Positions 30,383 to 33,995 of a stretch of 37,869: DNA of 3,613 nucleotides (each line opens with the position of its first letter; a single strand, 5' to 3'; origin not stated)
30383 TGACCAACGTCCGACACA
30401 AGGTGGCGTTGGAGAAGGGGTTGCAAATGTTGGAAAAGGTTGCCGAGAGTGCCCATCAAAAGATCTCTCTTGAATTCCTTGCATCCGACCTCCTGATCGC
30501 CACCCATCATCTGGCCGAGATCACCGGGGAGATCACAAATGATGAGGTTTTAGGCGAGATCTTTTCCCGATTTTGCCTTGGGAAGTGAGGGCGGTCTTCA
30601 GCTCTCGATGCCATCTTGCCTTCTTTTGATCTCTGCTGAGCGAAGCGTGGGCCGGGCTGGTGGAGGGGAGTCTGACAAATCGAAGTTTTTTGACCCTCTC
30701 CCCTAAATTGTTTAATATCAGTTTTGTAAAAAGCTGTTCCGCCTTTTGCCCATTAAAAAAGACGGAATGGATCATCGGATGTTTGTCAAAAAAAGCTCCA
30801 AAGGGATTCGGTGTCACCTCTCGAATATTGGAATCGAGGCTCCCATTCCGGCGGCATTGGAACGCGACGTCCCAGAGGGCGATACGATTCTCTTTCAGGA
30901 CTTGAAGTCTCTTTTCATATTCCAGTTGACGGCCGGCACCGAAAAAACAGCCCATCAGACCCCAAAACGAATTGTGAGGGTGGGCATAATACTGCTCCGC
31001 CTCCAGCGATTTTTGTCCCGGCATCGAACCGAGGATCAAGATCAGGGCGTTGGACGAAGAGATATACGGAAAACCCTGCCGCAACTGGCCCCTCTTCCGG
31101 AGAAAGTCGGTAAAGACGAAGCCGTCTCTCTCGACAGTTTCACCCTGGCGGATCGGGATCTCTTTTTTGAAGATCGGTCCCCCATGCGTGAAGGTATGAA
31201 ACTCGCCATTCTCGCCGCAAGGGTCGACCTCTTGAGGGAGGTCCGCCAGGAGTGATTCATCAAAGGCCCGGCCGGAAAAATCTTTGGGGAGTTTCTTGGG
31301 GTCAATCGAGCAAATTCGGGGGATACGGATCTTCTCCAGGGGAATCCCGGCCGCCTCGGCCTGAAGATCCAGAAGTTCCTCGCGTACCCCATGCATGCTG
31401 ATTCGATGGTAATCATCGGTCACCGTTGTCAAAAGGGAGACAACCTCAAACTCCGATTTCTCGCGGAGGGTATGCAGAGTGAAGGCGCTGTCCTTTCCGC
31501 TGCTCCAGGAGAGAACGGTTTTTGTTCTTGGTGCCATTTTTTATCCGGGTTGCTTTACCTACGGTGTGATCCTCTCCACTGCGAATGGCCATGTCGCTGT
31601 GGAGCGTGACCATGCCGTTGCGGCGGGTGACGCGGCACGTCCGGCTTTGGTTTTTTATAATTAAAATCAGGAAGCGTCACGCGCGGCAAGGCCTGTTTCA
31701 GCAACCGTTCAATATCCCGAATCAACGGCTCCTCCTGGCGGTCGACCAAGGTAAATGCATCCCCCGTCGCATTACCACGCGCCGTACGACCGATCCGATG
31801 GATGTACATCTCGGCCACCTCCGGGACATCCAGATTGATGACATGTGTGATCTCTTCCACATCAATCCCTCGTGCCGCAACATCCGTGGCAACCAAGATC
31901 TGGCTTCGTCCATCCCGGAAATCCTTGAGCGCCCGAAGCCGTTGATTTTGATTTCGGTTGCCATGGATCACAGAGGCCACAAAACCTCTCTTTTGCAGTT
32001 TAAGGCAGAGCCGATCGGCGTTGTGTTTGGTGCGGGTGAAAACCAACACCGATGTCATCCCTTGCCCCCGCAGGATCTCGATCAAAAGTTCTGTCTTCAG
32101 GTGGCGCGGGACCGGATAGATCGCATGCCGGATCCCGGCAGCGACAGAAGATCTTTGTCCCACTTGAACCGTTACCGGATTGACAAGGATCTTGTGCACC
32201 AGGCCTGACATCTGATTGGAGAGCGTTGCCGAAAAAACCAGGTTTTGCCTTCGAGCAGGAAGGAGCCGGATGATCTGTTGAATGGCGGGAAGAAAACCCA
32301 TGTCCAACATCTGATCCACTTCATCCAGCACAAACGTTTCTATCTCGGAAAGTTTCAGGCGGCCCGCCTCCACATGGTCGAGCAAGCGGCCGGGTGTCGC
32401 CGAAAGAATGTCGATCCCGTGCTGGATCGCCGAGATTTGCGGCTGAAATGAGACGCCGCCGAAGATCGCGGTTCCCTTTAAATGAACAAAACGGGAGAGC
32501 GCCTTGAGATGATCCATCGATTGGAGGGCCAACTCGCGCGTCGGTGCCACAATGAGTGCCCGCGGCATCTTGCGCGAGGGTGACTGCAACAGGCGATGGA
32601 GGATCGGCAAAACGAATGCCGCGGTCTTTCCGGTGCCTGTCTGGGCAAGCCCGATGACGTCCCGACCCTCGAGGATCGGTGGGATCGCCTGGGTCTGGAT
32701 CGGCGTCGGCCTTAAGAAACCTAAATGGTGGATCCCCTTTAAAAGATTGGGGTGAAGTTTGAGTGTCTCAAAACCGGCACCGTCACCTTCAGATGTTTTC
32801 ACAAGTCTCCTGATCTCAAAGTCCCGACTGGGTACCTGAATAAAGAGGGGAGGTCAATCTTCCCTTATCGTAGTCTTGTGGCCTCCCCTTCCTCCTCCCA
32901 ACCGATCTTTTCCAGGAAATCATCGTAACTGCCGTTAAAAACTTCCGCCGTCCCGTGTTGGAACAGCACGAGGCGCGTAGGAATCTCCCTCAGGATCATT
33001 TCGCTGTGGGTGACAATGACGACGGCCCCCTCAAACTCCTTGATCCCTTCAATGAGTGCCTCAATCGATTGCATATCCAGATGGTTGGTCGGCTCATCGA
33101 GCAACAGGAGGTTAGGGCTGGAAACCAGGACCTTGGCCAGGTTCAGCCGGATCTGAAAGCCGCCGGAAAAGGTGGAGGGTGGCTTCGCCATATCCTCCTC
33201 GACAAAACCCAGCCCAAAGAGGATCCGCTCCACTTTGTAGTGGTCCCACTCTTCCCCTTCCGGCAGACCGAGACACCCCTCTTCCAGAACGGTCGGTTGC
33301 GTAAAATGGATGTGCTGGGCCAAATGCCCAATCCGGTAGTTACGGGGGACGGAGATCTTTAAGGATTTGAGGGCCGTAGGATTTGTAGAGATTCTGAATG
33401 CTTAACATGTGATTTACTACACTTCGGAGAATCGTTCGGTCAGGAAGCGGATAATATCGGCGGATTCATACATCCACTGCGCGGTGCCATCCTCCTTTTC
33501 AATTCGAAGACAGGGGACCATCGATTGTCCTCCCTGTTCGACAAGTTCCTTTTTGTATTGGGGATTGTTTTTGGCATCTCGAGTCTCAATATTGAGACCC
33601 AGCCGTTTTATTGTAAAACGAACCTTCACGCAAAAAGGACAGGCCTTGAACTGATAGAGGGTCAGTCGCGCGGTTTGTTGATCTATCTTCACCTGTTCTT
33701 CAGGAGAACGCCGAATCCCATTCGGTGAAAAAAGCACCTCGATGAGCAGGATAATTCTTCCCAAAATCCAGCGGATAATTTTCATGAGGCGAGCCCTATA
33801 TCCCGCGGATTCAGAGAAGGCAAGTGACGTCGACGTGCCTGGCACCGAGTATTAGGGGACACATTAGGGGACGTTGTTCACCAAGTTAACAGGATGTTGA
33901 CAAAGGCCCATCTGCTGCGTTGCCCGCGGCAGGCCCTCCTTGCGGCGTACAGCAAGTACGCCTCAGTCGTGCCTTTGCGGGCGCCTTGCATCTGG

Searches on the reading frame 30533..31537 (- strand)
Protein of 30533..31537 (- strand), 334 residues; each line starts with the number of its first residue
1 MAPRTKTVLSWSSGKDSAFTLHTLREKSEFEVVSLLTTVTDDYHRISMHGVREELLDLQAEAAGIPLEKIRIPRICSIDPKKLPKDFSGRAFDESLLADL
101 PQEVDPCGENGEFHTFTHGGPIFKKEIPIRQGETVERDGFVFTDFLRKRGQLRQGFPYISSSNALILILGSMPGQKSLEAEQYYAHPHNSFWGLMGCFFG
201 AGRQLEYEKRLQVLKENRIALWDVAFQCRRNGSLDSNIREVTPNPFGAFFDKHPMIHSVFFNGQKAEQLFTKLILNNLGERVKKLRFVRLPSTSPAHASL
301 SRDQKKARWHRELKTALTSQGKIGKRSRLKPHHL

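Call 25: search_protein_families(library=pfam, proteins=[window:30533-31537:-], max_evalue=0.0001)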
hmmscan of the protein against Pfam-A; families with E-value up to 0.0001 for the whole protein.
window:30533-31537:- (334 aa): 2 families
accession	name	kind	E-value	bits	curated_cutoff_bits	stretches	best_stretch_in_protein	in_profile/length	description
PF01902.24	Diphthami_syn_2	-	4.1e-18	66.1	23.2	2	6-71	2-65/219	Diphthamide synthase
PF03167.25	UDG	-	7.3e-08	33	24.3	1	157-309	2-132/141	Uracil DNA glycosylase superfamily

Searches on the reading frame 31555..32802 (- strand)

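Call 25: search_protein_families(library=pfam, proteins=[window:31555-32802:-], max_evalue=0.0001)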
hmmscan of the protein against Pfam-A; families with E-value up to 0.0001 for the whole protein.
window:31555-32802:- (415 aa): 3 families
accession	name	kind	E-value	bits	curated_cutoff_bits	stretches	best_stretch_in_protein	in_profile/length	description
PF00270.35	DEAD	-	5e-49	166.7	26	1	33-196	1-162/167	DEAD/DEAH box helicase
PF00271.37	Helicase_C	-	2.6e-30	105.3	23.5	1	236-343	2-109/110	Helicase conserved C-terminal domain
PF04851.21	ResIII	-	2.7e-06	27.8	22.5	1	34-194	6-162/164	Type III restriction enzyme, res subunit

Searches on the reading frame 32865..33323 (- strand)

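Call 25: search_protein_families(library=pfam, proteins=[window:32865-33323:-], max_evalue=0.0001)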
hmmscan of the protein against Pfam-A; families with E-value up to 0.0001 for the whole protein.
window:32865-33323:- (152 aa): 2 families
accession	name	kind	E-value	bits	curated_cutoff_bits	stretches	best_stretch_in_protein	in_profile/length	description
PF00005.33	ABC_tran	-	4.5e-09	37.5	25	1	10-80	74-137/137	ABC transporter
PF13304.12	AAA_21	-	1.5e-06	28.9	27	1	48-108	234-300/304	AAA domain, putative AbiEii toxin, Type IV TA system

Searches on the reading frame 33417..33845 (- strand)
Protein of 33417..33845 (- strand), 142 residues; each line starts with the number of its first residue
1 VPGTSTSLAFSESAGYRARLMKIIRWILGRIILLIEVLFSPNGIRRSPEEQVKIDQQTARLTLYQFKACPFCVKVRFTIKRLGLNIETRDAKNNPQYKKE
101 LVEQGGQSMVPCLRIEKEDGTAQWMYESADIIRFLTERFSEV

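Call 25: search_protein_families(library=pfam, proteins=[window:33417-33845:-], max_evalue=0.0001)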
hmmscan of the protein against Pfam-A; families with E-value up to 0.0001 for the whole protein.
window:33417-33845:- (142 aa): 3 families
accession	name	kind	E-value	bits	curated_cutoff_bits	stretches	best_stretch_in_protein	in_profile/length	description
PF00462.30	Glutaredoxin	-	1.3e-12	48.1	22.9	1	62-117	2-57/60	Glutaredoxin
PF13417.12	GST_N_3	-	1.1e-11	45.3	22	1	63-141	1-73/75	Glutathione S-transferase, N-terminal domain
PF13409.12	GST_N_2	-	1.5e-10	41.9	25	1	68-137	1-69/70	Glutathione S-transferase, N-terminal domain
